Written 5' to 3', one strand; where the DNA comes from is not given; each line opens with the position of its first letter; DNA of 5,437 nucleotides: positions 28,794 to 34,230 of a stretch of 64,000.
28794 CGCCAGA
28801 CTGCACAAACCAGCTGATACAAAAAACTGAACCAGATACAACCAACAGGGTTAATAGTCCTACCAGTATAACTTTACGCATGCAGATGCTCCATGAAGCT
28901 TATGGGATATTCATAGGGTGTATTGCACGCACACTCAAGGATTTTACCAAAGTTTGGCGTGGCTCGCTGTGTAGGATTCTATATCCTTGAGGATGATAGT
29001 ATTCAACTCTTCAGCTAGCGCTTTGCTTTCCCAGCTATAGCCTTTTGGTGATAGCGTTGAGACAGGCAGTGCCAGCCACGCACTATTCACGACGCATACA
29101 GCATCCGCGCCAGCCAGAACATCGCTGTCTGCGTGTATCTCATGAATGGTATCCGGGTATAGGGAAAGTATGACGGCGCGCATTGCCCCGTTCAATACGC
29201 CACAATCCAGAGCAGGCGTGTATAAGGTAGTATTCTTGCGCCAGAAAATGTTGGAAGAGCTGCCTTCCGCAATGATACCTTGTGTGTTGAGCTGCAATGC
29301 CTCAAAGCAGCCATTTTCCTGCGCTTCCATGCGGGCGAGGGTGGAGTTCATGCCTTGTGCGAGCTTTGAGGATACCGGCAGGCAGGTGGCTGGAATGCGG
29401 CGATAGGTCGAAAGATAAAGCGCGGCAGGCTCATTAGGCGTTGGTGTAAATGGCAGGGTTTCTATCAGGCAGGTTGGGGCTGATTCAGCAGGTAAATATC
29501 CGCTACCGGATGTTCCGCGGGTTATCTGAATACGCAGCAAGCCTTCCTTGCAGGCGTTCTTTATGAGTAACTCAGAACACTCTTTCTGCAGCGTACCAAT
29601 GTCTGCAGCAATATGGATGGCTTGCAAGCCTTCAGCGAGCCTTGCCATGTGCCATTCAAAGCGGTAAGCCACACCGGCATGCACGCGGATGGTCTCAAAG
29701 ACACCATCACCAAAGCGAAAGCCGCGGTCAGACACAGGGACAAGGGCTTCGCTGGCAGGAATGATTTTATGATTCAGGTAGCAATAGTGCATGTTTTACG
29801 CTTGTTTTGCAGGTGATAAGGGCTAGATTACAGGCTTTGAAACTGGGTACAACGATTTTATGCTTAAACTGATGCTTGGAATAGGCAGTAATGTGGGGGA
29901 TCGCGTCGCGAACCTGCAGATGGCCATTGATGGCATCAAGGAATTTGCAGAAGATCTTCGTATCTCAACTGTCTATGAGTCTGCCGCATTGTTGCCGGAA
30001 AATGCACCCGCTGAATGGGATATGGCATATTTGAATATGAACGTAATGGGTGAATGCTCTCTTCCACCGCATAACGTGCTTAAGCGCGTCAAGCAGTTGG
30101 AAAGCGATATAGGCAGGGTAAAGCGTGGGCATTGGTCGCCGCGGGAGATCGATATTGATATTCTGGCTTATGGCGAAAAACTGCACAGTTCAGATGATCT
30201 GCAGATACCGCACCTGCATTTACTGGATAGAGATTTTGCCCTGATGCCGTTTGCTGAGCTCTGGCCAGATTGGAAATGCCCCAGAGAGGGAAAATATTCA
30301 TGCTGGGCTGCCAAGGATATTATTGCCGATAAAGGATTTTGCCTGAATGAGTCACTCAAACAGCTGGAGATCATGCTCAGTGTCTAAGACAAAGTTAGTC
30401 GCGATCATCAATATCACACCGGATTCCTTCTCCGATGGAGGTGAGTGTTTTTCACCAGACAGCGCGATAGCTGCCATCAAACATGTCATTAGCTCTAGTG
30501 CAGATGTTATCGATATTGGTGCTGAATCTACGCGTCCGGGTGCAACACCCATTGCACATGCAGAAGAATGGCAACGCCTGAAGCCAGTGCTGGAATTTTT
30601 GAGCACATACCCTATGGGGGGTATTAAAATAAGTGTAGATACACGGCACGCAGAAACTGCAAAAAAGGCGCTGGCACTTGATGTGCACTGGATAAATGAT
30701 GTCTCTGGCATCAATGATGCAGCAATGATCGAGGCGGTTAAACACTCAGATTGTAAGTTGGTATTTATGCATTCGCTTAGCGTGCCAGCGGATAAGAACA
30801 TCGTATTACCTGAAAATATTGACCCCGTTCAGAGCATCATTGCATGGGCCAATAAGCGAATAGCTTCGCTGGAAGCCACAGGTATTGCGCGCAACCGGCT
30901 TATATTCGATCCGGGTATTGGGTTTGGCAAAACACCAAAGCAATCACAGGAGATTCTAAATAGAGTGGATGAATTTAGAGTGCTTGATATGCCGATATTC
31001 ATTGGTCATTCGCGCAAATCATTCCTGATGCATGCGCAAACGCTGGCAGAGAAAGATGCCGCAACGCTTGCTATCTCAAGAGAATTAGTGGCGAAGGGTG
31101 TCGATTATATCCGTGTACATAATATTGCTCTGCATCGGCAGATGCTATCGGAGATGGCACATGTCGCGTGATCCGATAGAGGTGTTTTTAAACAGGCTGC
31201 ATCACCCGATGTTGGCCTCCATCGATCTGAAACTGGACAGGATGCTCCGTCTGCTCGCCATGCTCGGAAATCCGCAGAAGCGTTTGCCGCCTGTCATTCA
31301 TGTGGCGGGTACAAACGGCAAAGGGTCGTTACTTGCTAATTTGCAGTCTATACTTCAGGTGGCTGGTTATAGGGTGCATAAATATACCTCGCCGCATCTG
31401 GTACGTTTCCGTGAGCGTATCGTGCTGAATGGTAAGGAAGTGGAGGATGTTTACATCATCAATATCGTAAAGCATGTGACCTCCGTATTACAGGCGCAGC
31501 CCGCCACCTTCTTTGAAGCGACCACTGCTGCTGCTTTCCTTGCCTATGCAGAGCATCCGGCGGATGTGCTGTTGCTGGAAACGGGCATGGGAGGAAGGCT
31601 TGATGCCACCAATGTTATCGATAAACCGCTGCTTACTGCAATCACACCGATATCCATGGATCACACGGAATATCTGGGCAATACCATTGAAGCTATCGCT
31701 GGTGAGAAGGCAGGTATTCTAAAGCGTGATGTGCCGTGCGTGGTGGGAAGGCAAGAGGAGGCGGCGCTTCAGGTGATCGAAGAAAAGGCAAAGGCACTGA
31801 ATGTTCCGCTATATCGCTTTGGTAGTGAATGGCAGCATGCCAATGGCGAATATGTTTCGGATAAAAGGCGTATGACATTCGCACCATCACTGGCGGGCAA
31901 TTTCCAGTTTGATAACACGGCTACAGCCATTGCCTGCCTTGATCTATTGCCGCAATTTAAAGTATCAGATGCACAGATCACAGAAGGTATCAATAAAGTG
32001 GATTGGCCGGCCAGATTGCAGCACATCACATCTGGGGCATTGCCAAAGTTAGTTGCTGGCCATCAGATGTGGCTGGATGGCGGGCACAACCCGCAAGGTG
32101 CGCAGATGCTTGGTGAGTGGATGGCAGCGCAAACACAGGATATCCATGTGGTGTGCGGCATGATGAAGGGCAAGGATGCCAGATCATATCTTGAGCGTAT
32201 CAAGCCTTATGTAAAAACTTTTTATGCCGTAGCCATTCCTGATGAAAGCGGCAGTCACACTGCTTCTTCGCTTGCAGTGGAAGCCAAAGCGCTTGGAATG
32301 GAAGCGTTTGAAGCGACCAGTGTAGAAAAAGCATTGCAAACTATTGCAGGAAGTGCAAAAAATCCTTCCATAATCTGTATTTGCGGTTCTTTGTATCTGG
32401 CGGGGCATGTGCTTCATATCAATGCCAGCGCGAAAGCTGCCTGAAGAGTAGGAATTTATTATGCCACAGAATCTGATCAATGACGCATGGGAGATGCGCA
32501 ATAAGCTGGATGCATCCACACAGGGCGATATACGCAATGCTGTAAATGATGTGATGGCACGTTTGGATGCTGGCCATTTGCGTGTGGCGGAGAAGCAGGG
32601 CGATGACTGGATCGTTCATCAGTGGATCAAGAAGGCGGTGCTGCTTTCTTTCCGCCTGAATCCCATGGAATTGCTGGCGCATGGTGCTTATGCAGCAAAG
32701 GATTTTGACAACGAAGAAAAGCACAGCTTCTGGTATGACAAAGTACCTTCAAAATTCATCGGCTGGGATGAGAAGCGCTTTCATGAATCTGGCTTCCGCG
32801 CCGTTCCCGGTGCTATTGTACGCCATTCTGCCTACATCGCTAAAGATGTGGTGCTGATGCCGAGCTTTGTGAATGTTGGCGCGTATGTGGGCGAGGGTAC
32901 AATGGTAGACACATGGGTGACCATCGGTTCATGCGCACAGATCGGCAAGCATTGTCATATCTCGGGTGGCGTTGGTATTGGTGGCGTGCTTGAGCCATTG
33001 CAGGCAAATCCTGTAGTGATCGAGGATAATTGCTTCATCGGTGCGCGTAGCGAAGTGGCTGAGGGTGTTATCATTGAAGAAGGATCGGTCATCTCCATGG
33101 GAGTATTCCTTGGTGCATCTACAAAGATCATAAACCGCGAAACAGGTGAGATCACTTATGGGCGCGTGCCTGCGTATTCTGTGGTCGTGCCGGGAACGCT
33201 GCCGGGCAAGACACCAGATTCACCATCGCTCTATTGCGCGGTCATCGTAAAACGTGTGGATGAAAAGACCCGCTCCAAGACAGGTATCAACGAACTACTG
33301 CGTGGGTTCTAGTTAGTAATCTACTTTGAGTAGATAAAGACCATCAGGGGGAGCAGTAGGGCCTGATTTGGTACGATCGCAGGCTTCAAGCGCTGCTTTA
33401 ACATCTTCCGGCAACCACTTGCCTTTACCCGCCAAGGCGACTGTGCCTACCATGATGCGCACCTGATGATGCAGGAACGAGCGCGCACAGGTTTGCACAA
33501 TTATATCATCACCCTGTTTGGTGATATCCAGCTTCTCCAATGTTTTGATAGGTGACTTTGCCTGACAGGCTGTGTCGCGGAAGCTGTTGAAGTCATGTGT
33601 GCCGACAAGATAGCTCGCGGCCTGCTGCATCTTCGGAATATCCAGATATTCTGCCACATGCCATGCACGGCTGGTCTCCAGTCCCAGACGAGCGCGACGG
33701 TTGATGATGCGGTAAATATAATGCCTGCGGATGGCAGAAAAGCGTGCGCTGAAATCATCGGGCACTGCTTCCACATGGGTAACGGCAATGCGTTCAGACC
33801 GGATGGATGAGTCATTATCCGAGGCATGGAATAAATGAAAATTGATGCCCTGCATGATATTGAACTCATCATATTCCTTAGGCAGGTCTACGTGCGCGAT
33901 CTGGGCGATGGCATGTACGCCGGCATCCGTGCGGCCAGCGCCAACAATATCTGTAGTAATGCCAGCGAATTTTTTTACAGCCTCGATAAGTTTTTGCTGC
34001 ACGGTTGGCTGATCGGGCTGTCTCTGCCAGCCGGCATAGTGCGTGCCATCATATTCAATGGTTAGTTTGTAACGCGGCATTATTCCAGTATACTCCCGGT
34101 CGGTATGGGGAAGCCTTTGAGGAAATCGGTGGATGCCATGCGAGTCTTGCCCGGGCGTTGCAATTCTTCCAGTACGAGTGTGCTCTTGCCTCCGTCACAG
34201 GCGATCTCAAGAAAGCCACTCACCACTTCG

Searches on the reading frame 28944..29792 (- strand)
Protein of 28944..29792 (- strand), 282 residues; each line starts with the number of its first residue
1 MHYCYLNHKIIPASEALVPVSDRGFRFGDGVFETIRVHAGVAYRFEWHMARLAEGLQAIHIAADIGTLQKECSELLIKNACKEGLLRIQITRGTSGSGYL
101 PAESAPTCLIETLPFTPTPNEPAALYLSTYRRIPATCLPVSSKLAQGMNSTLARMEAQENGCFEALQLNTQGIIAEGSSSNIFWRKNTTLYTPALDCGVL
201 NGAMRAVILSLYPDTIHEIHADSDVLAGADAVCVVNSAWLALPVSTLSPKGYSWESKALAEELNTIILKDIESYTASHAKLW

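Call 63: search_protein_families(library=pfam, proteins=[window:28944-29792:-], max_evalue=0.00001)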
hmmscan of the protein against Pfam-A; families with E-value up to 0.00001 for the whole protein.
window:28944-29792:- (282 aa): 1 family
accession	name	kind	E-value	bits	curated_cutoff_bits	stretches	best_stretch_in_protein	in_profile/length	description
PF01063.24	Aminotran_4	-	2.5e-45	155.5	28.5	1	30-245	1-221/223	Amino-transferase class IV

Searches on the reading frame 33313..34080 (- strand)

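Call 63: search_protein_families(library=pfam, proteins=[window:33313-34080:-], max_evalue=0.00001)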
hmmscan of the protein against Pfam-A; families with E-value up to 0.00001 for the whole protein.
window:33313-34080:- (255 aa): 1 family
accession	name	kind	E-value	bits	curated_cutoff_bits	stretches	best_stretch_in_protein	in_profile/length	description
PF01416.25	PseudoU_synth_1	-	2.8e-41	140.8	23.3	2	154-255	1-107/108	tRNA pseudouridine synthase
